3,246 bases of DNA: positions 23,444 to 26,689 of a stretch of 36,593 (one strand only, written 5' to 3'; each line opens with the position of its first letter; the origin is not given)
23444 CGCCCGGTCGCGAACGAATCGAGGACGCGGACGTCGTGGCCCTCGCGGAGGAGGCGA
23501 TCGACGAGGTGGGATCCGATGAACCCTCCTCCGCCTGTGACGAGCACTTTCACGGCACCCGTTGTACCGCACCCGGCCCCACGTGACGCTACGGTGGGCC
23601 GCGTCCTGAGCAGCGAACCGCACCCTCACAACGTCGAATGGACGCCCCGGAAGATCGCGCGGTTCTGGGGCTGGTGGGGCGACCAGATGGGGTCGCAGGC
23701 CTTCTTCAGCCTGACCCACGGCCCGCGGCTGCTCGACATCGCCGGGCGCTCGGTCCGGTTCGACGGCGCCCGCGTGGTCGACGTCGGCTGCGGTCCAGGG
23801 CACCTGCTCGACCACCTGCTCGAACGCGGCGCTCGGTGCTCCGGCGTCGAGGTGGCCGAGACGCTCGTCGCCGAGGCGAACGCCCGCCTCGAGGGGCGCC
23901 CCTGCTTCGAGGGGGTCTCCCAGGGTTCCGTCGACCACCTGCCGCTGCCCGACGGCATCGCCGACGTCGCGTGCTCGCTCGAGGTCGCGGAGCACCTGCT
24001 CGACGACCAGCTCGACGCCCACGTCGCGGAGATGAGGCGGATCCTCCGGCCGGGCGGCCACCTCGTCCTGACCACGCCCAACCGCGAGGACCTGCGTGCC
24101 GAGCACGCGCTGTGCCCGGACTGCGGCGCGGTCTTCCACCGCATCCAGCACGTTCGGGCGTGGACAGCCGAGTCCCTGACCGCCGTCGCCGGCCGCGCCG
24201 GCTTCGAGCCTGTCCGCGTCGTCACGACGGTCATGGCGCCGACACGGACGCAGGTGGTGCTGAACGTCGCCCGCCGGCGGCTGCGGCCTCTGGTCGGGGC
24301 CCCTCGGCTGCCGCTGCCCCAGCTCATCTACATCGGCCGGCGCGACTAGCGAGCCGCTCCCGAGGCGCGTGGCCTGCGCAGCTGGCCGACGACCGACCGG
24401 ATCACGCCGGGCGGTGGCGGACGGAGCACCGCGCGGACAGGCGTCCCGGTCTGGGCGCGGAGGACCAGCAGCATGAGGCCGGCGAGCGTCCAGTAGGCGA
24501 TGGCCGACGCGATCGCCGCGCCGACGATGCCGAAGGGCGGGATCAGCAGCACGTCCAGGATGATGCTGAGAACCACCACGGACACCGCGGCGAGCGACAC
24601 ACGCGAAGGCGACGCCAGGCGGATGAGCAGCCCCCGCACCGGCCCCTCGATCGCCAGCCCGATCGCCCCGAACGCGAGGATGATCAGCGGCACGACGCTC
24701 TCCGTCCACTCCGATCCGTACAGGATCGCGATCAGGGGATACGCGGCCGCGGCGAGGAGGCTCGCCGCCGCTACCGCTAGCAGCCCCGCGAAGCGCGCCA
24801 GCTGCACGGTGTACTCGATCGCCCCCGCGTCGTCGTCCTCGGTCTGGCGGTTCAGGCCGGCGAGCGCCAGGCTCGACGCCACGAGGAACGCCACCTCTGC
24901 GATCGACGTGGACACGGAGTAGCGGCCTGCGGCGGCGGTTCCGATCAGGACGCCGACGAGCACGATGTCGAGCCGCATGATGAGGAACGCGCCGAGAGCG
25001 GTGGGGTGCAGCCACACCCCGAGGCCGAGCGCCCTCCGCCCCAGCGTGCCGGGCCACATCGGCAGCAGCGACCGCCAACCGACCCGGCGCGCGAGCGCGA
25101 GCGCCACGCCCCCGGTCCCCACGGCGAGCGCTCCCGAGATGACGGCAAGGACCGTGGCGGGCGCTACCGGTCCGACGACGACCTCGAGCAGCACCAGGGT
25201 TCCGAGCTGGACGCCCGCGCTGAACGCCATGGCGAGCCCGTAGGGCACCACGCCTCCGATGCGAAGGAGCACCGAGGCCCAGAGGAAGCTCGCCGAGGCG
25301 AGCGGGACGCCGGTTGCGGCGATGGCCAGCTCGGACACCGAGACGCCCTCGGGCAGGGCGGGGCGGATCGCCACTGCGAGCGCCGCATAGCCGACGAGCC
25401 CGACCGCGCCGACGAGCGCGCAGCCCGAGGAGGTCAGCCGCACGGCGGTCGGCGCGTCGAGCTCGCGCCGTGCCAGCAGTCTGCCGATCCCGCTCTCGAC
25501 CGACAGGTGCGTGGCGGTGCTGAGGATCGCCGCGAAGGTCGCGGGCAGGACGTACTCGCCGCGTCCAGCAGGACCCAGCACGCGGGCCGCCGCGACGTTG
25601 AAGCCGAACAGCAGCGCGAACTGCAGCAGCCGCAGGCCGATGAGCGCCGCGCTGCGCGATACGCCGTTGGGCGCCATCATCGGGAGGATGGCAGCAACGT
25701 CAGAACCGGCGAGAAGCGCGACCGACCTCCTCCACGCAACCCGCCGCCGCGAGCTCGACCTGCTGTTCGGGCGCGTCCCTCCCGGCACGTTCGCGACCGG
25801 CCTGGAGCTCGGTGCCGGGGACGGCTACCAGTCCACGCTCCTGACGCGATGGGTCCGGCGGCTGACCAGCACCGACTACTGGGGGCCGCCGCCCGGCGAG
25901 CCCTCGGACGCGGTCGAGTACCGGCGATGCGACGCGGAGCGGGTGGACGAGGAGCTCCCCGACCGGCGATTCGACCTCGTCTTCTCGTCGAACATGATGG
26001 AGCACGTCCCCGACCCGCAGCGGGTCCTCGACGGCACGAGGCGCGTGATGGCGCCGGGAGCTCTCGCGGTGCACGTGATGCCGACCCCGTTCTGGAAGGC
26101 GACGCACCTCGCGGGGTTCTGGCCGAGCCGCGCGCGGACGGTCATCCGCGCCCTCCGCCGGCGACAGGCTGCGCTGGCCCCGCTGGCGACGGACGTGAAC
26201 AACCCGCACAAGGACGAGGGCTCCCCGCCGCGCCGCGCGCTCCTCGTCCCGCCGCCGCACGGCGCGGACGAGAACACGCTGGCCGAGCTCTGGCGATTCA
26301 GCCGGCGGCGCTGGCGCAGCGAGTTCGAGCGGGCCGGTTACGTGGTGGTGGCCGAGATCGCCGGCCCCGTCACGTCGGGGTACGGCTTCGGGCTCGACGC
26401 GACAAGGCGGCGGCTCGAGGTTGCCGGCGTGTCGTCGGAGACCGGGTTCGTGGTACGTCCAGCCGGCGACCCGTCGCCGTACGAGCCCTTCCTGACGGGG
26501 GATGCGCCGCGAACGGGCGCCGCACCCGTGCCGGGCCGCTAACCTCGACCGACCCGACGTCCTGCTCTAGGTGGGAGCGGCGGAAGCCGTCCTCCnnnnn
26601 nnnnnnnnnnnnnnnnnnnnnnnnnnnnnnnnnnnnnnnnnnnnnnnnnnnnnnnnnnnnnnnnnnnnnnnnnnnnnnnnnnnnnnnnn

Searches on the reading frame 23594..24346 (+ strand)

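Call 13: search_protein_families(library=pfam, proteins=[window:23594-24346:+], max_evalue=0.001)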
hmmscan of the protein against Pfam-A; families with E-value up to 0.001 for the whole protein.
window:23594-24346:+ (251 aa): 7 families
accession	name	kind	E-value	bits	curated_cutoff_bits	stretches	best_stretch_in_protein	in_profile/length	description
PF13489.12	Methyltransf_23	-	4.4e-20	72.5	27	1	55-207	20-162/164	Methyltransferase domain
PF08241.18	Methyltransf_11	-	1.3e-19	71.1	21.2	1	62-159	1-95/95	Methyltransferase domain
PF13649.12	Methyltransf_25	-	6.5e-17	62.5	27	1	61-155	1-97/97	Methyltransferase domain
PF08242.18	Methyltransf_12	-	5.5e-11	43.5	30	1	62-157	1-98/98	Methyltransferase domain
PF13847.12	Methyltransf_31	-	6.5e-09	36.1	27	1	57-171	3-120/145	Methyltransferase domain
PF02353.26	CMAS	-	4.1e-07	30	27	1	57-164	62-169/273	Mycolic acid cyclopropane synthetase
PF07021.18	MetW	-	6.3e-06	26.4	21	1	57-98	13-55/193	Methionine biosynthesis protein MetW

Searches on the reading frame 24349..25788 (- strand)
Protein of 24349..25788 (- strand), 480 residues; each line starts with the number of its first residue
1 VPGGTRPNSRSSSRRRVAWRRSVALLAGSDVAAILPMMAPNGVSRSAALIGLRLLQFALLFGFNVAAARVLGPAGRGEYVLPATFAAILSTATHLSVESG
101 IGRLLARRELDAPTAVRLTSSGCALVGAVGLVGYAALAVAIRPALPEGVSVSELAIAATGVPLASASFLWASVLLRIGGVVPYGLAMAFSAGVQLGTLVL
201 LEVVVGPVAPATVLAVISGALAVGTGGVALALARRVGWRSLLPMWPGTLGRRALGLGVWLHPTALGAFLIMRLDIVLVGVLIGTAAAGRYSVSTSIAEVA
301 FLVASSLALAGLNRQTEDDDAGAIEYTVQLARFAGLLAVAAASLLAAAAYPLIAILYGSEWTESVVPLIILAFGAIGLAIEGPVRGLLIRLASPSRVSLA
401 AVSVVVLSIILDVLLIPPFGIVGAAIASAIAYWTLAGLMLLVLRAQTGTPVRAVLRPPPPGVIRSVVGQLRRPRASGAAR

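Call 13: search_protein_families(library=pfam, proteins=[window:24349-25788:-], max_evalue=0.001)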
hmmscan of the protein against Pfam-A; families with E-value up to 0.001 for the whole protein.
window:24349-25788:- (480 aa): 1 family
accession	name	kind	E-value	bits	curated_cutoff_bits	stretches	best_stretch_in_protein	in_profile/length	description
PF13440.11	Polysacc_synt_3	-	2e-10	40.8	23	1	95-365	26-292/293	Polysaccharide biosynthesis protein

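Call 94: search_protein_families(library=ncbifam, proteins=[window:24349-25788:-], max_evalue=0.00001)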
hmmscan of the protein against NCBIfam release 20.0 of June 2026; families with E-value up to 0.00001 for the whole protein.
window:24349-25788:- (480 aa): 0 families

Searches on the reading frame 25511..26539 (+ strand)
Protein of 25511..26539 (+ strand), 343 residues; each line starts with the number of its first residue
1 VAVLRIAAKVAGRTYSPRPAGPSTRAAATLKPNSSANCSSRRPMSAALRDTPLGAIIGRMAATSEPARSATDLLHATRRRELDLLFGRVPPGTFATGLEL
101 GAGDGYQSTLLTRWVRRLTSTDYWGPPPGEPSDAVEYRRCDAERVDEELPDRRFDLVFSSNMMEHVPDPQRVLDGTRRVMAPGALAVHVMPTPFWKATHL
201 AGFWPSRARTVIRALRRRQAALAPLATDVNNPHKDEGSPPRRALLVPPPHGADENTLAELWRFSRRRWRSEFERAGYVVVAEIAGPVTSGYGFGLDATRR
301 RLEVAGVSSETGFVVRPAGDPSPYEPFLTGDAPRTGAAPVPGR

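Call 4: search_protein_families(library=pfam, proteins=[window:25511-26539:+], max_evalue=0.01)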
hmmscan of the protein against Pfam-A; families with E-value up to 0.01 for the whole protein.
window:25511-26539:+ (343 aa): 5 families
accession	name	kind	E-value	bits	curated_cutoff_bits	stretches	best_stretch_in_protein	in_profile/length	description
PF13489.12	Methyltransf_23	-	1.1e-14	55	27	1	81-280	8-162/164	Methyltransferase domain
PF08241.18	Methyltransf_11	-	3.7e-12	47.2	21.2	1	98-186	1-93/95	Methyltransferase domain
PF13649.12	Methyltransf_25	-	3.7e-07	31.2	27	1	98-183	2-96/97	Methyltransferase domain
PF08242.18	Methyltransf_12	-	5.6e-07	30.7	30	1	135-184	51-96/98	Methyltransferase domain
PF13847.12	Methyltransf_31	-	1.2e-05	25.5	27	1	134-185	55-106/145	Methyltransferase domain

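Call 5: search_protein_families(library=ncbifam, proteins=[window:25511-26539:+], max_evalue=0.01)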
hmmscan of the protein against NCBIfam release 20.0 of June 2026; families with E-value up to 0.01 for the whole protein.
window:25511-26539:+ (343 aa): 6 families
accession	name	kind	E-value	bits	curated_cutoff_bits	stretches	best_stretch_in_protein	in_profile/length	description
TIGR01983.1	UbiG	equivalog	1.6e-05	24.3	102.95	1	133-185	97-148/228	bifunctional 2-polyprenyl-6-hydroxyphenol methylase/3-demethylubiquinol 3-O-methyltransferase UbiG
TIGR02072.1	BioC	equivalog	0.0019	18.1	184.95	1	98-188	39-132/244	malonyl-ACP O-methyltransferase BioC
NF045667.1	MTase_DVU1556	equivalog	0.003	17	155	1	98-185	27-116/213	DVU_1556 family methyltransferase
NF041537.1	ArsM_AhpD_UU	exception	0.0052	15.6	510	1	134-184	128-176/345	arsenite methyltransferase/AhpD domain selenoprotein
TIGR04345.1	ovoA_Cterm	equivalog_domain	0.0076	15.8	170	0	133-188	116-169/242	putative 4-mercaptohistidine N1-methyltransferase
NF040539.1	AST_met_ArsM_2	exception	0.0078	16.1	240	0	151-188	126-163/262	putative arsinothricin biosynthesis methyltransferase ArsM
